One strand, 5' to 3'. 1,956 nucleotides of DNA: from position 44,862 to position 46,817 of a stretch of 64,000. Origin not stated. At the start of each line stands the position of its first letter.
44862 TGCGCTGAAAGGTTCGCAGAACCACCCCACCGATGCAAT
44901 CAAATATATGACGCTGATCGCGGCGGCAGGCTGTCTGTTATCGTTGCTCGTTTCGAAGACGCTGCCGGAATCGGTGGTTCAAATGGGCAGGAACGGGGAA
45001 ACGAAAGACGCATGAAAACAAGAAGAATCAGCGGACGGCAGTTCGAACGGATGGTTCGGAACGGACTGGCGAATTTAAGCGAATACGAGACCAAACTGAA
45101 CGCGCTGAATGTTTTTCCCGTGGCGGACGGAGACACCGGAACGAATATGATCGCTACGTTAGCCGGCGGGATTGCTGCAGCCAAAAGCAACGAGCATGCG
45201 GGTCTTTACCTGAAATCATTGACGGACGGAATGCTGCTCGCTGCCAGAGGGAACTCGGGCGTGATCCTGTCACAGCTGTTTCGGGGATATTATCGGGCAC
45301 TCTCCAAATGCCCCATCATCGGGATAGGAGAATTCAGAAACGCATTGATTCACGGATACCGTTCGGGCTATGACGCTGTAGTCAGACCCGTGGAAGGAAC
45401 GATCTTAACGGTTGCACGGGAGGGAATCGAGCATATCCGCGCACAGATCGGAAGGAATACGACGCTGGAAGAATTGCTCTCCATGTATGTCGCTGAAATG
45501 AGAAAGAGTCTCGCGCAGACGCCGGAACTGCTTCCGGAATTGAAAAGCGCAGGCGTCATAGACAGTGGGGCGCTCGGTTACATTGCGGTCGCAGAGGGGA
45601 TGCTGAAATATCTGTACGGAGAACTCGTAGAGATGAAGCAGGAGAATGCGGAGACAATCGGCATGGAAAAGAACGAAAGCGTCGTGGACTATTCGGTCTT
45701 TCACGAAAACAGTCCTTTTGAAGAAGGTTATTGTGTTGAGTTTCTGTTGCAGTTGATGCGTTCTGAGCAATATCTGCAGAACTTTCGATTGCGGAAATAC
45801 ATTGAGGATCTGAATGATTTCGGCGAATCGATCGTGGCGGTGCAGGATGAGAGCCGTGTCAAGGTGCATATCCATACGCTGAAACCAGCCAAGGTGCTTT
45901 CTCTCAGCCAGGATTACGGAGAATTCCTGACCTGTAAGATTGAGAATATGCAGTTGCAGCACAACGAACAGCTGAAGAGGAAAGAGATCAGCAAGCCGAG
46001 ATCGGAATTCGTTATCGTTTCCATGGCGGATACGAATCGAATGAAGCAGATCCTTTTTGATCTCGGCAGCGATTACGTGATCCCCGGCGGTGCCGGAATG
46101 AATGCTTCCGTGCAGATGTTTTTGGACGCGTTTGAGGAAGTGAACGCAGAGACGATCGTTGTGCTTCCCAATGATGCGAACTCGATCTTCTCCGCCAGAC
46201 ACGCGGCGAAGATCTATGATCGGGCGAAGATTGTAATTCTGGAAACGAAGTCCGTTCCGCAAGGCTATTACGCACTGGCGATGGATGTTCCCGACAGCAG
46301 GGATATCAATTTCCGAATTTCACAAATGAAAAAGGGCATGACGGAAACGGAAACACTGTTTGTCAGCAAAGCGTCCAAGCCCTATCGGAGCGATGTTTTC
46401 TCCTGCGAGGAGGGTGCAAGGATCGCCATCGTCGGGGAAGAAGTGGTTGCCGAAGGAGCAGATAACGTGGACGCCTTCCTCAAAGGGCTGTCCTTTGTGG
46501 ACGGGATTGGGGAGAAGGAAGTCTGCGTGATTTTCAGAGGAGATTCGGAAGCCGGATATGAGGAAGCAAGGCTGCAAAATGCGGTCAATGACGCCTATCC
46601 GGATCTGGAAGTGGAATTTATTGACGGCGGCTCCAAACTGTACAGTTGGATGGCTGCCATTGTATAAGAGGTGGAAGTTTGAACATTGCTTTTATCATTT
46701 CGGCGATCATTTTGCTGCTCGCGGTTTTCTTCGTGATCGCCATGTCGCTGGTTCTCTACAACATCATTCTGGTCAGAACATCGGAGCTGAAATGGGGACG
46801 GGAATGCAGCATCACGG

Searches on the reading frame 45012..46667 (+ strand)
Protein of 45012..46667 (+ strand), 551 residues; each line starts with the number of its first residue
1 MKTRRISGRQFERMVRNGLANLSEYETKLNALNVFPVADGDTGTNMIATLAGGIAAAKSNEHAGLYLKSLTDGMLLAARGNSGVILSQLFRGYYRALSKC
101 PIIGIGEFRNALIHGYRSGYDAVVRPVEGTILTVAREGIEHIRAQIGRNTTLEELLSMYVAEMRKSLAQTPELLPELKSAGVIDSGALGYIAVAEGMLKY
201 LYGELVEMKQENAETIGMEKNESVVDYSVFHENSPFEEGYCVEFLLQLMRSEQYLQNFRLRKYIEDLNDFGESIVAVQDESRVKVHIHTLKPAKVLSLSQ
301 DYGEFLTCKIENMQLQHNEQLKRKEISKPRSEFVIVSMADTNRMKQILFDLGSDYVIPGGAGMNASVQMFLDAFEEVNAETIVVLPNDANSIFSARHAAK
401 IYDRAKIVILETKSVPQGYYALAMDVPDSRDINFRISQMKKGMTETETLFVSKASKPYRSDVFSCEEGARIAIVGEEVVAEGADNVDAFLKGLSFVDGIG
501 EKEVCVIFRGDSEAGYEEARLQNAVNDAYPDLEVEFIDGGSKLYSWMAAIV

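Call 4: search_protein_families(library=pfam, proteins=[window:45012-46667:+], max_evalue=0.01)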
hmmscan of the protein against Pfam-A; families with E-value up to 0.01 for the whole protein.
window:45012-46667:+ (551 aa): 3 families
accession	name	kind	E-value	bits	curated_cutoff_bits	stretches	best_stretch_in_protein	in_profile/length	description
PF13684.11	FakA-like_C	-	6.1e-40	137.3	23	1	335-547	2-212/216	Fatty acid kinase subunit A-like, C-terminal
PF02734.22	Dak2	-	1.9e-32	113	27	1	36-198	1-173/174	DAK2 domain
PF21645.3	FakA-like_M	-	4.1e-23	81.4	24.9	1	239-319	3-79/80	Fatty acid kinase subunit A-like, middle domain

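Call 5: search_protein_families(library=ncbifam, proteins=[window:45012-46667:+], max_evalue=0.001)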
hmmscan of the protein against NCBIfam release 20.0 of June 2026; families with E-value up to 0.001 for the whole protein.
window:45012-46667:+ (551 aa): 4 families
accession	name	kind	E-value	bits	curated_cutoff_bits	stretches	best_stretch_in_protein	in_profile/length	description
TIGR03599.1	YloV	subfamily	7.2e-139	463.7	396.1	1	11-548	1-527/530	DAK2 domain fusion protein YloV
NF038248.1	FakA_VfrB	equivalog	8.1e-102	341.4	975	1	5-550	2-548/549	fatty acid kinase catalytic subunit FakA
NF011049.0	PRK14479.1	subfamily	0.00014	20.5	492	1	4-192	357-557/568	dihydroxyacetone kinase family protein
TIGR02361.1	dak_ATP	equivalog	0.00035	19.3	574.95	1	6-98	380-475/583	glycerone kinase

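Call 67: find_homologous_proteins(query=window:45012-46667:+, max_evalue=1e-20)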
Query window:45012-46667:+ (551 aa): 8000 proteins with E <= 1e-20 among 8000 candidates; the best 120 are listed.
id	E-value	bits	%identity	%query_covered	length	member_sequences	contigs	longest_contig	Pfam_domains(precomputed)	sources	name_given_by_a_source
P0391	0.0e+0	1212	100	100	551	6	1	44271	PF13684.12,PF21645.4,PF02734.23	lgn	-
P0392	8.8e-239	811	66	100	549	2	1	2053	PF13684.12,PF21645.4,PF02734.23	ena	-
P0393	3.1e-235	800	64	100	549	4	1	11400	PF13684.12,PF21645.4,PF02734.23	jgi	-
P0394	7.9e-195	666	56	100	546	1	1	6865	PF13684.12,PF21645.4,PF02734.23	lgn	-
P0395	6.7e-191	653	54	100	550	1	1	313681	PF13684.12,PF21645.4,PF02734.23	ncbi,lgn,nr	ncbi:MAG: DAK2 domain-containing protein [Bacillota bacterium]|nr:DAK2 domain-containing protein [Ba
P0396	1.2e-190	653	56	100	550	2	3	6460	PF13684.12,PF21645.4,PF02734.23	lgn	-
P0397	2.1e-188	645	54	100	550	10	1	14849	PF13684.12,PF21645.4,PF02734.23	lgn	-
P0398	7.4e-187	640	54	100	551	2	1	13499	PF13684.12,PF21645.4,PF02734.23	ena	-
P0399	3.0e-186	638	54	100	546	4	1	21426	PF13684.12,PF21645.4,PF02734.23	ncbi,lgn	-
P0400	1.3e-185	636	53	100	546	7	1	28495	PF13684.12,PF21645.4,PF02734.23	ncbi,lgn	-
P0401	3.3e-185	635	54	100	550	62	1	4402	PF13684.12,PF21645.4,PF02734.23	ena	-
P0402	1.0e-184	633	54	100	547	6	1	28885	PF13684.12,PF21645.4,PF02734.23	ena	-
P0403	7.0e-184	630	54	100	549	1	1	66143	PF13684.12,PF21645.4,PF02734.23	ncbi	-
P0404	1.7e-183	629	53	100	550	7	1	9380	PF13684.12,PF21645.4,PF02734.23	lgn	-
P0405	3.3e-183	628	53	100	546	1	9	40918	PF13684.12,PF21645.4,PF02734.23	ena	-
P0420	4.2e-180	618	51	100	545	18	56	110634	PF13684.12,PF21645.4,PF02734.23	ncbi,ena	-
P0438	4.9e-177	608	52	100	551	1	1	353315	PF13684.12,PF21645.4,PF02734.23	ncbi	-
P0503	3.1e-170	585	51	100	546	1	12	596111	PF13684.12,PF21645.4,PF02734.23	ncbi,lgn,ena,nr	ncbi:MAG: DAK2 domain-containing protein [Ruminococcus sp.]|nr:DAK2 domain-containing protein [Rumin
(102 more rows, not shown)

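Call 68: find_encoding_contigs(protein=P0420, flank=10000, max_places=1)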
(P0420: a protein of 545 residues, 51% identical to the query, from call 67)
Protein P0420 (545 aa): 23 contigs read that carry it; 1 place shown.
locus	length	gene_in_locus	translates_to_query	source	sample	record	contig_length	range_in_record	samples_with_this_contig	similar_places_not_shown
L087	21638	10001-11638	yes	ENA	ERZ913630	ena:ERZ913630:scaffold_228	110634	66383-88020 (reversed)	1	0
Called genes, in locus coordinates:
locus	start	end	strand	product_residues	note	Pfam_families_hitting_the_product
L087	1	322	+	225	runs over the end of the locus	PF00072:Response_reg, PF00486:Trans_reg_C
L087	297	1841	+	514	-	PF00512:HisKA, PF02518:HATPase_c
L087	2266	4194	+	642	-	PF00501:AMP-binding, PF00550:PP-binding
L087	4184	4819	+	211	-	PF01553:Acyltransferase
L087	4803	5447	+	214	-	PF01553:Acyltransferase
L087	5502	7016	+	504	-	PF00501:AMP-binding, PF23562:AMP-binding_C_3 (weak)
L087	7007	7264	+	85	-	-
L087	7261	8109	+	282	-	PF04970:LRAT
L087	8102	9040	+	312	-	PF12697:Abhydrolase_6 (faint), PF02129:Peptidase_S15 (faint), PF00561:Abhydrolase_1 (weak), PF12146:Hydrolase_4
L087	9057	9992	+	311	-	PF02645:DegV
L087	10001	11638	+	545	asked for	PF02734:Dak2, PF21645:FakA-like_M, PF13684:FakA-like_C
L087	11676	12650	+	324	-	PF00561:Abhydrolase_1 (weak), PF12146:Hydrolase_4 (faint)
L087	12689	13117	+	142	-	-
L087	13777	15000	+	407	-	PF13439:Glyco_transf_4, PF13579:Glyco_trans_4_4, PF00534:Glycos_transf_1, PF13692:Glyco_trans_1_4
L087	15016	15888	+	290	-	PF13641:Glyco_tranf_2_3, PF00535:Glycos_transf_2, PF10111:Glyco_tranf_2_2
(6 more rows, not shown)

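Call 69: find_encoding_contigs(protein=P0438, flank=10000, max_places=1)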
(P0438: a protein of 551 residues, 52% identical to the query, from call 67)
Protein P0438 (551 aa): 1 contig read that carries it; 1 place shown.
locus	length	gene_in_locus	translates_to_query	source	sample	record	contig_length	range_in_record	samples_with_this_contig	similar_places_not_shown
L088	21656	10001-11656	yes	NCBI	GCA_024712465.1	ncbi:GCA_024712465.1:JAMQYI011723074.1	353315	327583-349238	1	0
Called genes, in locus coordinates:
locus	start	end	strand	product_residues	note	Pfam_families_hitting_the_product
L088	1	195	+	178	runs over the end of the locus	-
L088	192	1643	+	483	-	PF03062:MBOAT, PF13813:MBOAT_2 (weak)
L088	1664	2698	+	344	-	-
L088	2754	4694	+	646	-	PF00501:AMP-binding, PF00550:PP-binding (weak)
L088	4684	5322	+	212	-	PF01553:Acyltransferase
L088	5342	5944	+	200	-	PF01553:Acyltransferase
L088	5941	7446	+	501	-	PF00501:AMP-binding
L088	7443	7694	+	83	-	-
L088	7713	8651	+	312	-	PF02645:DegV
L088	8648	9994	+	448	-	PF07690:MFS_1, PF13347:MFS_2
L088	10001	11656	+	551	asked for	PF02734:Dak2, PF21645:FakA-like_M, PF13684:FakA-like_C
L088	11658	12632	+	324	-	PF12146:Hydrolase_4 (faint)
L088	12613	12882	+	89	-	-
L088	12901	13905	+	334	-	PF00561:Abhydrolase_1 (weak), PF12146:Hydrolase_4, PF12697:Abhydrolase_6 (weak), PF00326:Peptidase_S9 (faint)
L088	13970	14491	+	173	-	PF12773:DZR (weak), PF13240:Zn_Ribbon_1, PF13828:DUF4190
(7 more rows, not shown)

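Call 70: find_encoding_contigs(protein=P0503, flank=10000, max_places=1)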
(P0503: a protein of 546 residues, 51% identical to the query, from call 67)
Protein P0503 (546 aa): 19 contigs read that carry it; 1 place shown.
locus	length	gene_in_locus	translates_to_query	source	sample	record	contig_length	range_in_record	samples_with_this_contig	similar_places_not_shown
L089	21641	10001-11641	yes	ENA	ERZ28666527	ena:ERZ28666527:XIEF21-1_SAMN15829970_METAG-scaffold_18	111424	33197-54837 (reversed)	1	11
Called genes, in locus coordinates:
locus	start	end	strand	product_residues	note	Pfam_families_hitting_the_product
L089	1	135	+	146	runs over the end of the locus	PF00589:Phage_integrase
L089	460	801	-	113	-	-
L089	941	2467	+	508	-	PF08903:DUF1846, PF20921:DUF1846_C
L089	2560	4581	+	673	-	PF00501:AMP-binding, PF00550:PP-binding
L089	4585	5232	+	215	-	PF01553:Acyltransferase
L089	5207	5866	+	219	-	PF01553:Acyltransferase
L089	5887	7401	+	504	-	PF00501:AMP-binding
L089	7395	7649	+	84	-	PF00550:PP-binding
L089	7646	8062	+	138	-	PF04970:LRAT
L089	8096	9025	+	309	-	PF00561:Abhydrolase_1 (weak), PF12146:Hydrolase_4, PF08386:Abhydrolase_4 (weak)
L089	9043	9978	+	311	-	PF02645:DegV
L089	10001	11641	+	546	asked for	PF02734:Dak2, PF21645:FakA-like_M, PF13684:FakA-like_C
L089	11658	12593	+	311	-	PF00561:Abhydrolase_1 (weak), PF12146:Hydrolase_4 (faint)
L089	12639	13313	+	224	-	PF13240:Zn_Ribbon_1 (weak)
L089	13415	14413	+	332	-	PF00561:Abhydrolase_1 (weak), PF12146:Hydrolase_4, PF12697:Abhydrolase_6 (weak)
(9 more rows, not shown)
